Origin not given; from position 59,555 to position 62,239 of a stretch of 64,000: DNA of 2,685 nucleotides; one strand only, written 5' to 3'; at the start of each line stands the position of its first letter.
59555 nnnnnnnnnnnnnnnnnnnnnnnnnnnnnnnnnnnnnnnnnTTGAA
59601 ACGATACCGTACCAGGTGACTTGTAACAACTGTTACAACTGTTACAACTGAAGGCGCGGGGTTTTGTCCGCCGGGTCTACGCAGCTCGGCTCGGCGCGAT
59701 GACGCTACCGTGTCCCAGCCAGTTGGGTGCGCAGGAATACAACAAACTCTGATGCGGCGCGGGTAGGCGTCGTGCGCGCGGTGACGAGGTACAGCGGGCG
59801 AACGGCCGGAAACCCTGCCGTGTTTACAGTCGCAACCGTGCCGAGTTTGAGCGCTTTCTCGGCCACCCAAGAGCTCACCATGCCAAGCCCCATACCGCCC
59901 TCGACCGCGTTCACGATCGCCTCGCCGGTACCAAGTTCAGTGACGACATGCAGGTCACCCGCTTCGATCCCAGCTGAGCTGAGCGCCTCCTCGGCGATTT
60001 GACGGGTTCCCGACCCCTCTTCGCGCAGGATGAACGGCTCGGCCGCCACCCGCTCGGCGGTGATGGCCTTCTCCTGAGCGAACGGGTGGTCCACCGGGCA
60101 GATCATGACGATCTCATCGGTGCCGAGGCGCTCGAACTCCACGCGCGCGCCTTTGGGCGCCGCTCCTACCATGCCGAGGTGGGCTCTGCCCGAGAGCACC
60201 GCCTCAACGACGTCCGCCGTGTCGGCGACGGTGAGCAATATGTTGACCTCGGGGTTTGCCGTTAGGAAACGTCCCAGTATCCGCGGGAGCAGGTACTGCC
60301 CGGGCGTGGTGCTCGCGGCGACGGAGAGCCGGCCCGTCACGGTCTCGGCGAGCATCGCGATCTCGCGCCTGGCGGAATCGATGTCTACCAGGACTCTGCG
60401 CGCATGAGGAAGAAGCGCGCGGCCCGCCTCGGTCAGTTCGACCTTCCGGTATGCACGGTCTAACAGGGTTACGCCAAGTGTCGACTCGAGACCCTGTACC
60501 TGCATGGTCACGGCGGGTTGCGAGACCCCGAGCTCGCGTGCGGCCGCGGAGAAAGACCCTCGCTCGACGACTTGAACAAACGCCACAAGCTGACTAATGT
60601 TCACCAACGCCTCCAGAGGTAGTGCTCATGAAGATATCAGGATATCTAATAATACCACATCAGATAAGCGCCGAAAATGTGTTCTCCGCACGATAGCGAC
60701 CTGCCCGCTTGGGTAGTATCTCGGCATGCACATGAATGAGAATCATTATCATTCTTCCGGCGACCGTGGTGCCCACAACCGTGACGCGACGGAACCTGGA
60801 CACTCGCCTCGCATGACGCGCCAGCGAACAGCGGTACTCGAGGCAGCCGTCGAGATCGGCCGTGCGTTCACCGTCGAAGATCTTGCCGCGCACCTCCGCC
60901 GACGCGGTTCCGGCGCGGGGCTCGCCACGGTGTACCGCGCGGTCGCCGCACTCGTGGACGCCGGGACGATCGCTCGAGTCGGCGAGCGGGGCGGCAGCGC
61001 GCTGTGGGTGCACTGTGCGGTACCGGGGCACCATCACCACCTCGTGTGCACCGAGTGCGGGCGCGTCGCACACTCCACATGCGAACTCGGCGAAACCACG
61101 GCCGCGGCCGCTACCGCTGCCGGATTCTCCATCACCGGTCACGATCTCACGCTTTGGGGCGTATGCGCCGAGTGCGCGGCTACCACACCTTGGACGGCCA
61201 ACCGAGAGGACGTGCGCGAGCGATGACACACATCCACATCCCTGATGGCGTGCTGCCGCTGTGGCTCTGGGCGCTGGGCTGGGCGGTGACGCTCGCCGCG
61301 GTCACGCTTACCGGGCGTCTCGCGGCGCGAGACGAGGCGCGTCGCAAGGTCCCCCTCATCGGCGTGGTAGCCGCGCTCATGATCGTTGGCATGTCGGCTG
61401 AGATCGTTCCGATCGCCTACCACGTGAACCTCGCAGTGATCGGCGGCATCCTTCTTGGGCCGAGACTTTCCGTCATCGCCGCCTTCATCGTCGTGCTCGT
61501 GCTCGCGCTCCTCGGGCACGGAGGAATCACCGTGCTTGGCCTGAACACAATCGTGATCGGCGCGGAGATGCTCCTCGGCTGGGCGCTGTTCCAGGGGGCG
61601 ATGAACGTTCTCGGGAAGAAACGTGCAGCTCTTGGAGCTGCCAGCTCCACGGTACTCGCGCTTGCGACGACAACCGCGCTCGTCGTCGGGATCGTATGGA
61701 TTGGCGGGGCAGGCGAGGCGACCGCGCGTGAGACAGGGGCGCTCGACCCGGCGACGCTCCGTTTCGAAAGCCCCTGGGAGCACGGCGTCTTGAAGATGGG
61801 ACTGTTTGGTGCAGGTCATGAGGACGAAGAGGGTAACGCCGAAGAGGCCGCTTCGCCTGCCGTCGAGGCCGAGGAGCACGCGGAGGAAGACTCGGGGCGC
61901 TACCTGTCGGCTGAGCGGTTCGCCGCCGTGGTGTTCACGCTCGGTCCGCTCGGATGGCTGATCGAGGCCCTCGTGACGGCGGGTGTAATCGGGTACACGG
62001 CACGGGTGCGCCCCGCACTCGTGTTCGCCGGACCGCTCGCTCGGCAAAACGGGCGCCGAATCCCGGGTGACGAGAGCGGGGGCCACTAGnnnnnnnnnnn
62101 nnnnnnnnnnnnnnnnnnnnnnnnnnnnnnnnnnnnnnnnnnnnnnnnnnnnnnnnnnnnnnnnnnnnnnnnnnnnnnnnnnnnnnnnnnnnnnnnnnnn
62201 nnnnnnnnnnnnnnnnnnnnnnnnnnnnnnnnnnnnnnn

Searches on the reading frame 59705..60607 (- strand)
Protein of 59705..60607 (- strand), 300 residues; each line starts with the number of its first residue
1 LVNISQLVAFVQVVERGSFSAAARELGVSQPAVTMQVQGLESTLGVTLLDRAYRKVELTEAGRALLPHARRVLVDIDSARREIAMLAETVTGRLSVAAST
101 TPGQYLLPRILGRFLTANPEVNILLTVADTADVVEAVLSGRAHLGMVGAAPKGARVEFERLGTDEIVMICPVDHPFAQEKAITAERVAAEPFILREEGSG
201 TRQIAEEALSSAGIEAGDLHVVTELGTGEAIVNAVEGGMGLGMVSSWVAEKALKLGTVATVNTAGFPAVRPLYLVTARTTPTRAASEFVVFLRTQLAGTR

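Call 8: search_protein_families(library=pfam, proteins=[window:59705-60607:-])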
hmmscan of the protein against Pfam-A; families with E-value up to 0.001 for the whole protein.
window:59705-60607:- (300 aa): 3 families
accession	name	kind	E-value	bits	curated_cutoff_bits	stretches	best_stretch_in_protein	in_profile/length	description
PF03466.25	LysR_substrate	-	1.1e-49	169.1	28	1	89-296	3-208/209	LysR substrate binding domain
PF00126.33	HTH_1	-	5.6e-23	81.1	26.6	1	5-63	2-60/60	Bacterial regulatory helix-turn-helix protein, lysR family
PF12727.12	PBP_like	-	1.5e-06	27.9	27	1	192-255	96-161/193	PBP superfamily domain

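Call 16: find_encoding_contigs(protein=window:59705-60604:-, flank=10000, max_places=10)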
Protein window:59705-60604:- (299 aa): 9 contigs read that carry it; 7 places shown.
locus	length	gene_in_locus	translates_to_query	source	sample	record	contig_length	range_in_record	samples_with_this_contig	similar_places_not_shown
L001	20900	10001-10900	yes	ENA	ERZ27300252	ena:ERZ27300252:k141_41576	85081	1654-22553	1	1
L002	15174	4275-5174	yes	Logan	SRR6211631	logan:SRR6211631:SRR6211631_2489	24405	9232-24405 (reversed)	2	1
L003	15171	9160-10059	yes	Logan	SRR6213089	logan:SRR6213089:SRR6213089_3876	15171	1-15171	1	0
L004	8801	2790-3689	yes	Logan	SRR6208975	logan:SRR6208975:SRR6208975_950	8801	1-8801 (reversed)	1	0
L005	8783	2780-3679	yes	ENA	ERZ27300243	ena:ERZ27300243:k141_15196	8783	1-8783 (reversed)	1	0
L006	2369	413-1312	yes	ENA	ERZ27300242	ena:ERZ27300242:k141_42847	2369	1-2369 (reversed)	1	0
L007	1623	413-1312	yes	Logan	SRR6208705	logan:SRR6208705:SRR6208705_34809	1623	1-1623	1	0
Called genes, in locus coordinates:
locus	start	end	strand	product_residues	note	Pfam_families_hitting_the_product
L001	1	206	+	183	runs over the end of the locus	PF04307:YdjM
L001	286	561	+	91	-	PF02604:PhdYeFM_antitox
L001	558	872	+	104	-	PF05016:ParE_toxin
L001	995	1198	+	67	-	-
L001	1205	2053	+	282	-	PF00520:Ion_trans, PF07885:Ion_trans_2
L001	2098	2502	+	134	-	-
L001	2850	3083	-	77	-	PF13560:HTH_31, PF12844:HTH_19, PF01381:HTH_3, PF13443:HTH_26 (weak)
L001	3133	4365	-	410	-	PF00665:rve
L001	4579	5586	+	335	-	PF00348:polyprenyl_synt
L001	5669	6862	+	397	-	PF00753:Lactamase_B (weak), PF19583:ODP, PF00258:Flavodoxin_1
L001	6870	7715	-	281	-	PF00005:ABC_tran, PF13304:AAA_21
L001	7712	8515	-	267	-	PF02361:CbiQ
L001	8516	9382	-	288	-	PF01891:CbiM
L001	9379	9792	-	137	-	PF01475:FUR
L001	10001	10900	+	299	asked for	PF00126:HTH_1, PF03466:LysR_substrate, PF12727:PBP_like (faint)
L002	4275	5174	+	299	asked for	PF00126:HTH_1, PF03466:LysR_substrate, PF12727:PBP_like (faint)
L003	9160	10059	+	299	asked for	PF00126:HTH_1, PF03466:LysR_substrate, PF12727:PBP_like (faint)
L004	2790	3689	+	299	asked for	PF00126:HTH_1, PF03466:LysR_substrate, PF12727:PBP_like (faint)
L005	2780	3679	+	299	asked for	PF00126:HTH_1, PF03466:LysR_substrate, PF12727:PBP_like (faint)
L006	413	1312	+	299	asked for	PF00126:HTH_1, PF03466:LysR_substrate, PF12727:PBP_like (faint)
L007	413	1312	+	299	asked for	PF00126:HTH_1, PF03466:LysR_substrate, PF12727:PBP_like (faint)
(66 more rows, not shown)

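Call 79: search_protein_families(library=ncbifam, proteins=[window:59705-60604:-], max_evalue=0.00001)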
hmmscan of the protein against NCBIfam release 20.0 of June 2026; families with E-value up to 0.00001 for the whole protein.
window:59705-60604:- (299 aa): 50 families (the best 25 are shown)
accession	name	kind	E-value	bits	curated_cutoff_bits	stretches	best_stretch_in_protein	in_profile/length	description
NF040786.1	LysR_Sec_metab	equivalog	1.4e-79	267.2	250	1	1-292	1-295/298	selenium metabolism-associated LysR family transcriptional regulator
NF040889.1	trans_reg_YeiE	equivalog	1.9e-55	188.2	480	1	3-280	5-274/288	DNA-binding transcriptional regulator YeiE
NF045990.1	TransRegCbbRRhodb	equivalog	1.8e-54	184.8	450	1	3-288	8-292/304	LysR family regulator CbbR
TIGR03339.1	phn_lysR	subfamily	9e-51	172.8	341.1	1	5-262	1-252/279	aminoethylphosphonate catabolism associated LysR family transcriptional regulator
NF008095.0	PRK10837.1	subfamily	2.7e-49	167.9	281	1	3-279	5-273/290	LysR family transcriptional regulator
NF053705.1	TransRegGltCGpos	equivalog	5.8e-38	130.8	350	1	1-250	1-248/300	glutamate biosynthesis transcriptional regulator GltC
NF008722.0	PRK11716.1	equivalog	7.4e-37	126.9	246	1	1-251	1-249/293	HTH-type transcriptional activator IlvY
NF008416.0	PRK11242.1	equivalog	1.5e-35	123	277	1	5-261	5-259/300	transcriptional regulator CynR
NF052633.1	LysR_TF_PsrA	exception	3.9e-34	118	540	1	2-244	6-245/297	L-proline-binding transcription factor PsrA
NF045775.1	acetoin_reg_AlsR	exception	2.7e-32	112.4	430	1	1-254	1-252/290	acetoin biosynthesis transcriptional regulator AlsR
NF047520.1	trans_act_CidR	equivalog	3.2e-30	105.3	415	1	1-250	1-247/292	cidABC operon transcriptional activator CidR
NF041036.1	decaheme_TF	subfamily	8.7e-30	104.2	210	1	1-280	1-280/301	multiheme cytochrome-associated LysR family transcriptional regulator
TIGR02424.1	TF_pcaQ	equivalog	1.8e-29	102.6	303.8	1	5-292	7-295/300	pca operon transcription factor PcaQ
NF007385.0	PRK09906.1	equivalog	2.5e-29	102.4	356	1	1-249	1-247/296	DNA-binding transcriptional regulator HcaR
NF009327.0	PRK12684.1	subfamily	9.4e-29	100.6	402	1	1-246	1-246/313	CysB family HTH-type transcriptional regulator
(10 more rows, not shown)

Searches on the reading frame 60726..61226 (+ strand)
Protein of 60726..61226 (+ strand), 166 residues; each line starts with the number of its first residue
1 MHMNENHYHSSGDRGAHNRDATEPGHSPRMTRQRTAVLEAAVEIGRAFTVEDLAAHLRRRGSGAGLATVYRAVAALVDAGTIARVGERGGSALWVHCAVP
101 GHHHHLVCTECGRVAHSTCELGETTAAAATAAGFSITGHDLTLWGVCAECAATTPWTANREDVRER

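Call 79: search_protein_families(library=ncbifam, proteins=[window:60726-61226:+], max_evalue=0.00001)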
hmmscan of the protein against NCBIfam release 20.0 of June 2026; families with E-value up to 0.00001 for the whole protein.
window:60726-61226:+ (166 aa): 8 families
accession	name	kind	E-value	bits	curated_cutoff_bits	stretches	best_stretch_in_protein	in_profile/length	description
NF051892.1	TransRegFurBacil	equivalog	1.8e-15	57.3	220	1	29-153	18-146/149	ferric iron uptake transcriptional regulator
NF006999.0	PRK09462.1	equivalog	7.4e-15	54.8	146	1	46-152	32-138/148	ferric iron uptake transcriptional regulator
NF047406.1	TransRegPerRTherm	equivalog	2.8e-14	53.5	200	1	29-153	5-128/130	manganese-dependent transcriptional regulator PerR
NF051891.1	TransRegFurHelico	equivalog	6.7e-12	45.5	200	1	30-152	25-147/148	ferric iron uptake transcriptional regulator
NF008646.0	PRK11639.1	equivalog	1.3e-10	41.2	167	1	29-152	23-148/171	zinc uptake transcriptional repressor Zur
NF052545.1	TransRegPerRClab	equivalog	1.8e-10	40.9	180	1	29-152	14-136/138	transcriptional regulator PerR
NF045678.1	TransRegIrrA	equivalog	1.5e-06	28.1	150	1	29-109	19-99/138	iron response transcriptional regulator IrrA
NF045677.1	FeRespRegIrr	equivalog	8.4e-06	25.9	170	0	29-109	10-90/127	Fur family transcriptional regulator Irr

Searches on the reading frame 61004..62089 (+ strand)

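Call 8: search_protein_families(library=pfam, proteins=[window:61004-62089:+])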
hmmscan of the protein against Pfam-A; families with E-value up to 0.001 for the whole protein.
window:61004-62089:+ (361 aa): 1 family
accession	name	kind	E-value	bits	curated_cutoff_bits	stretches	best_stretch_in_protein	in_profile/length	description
PF01891.21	CbiM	-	7.2e-28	98.3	23.1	1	78-338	1-204/205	Cobalt uptake substrate-specific transmembrane region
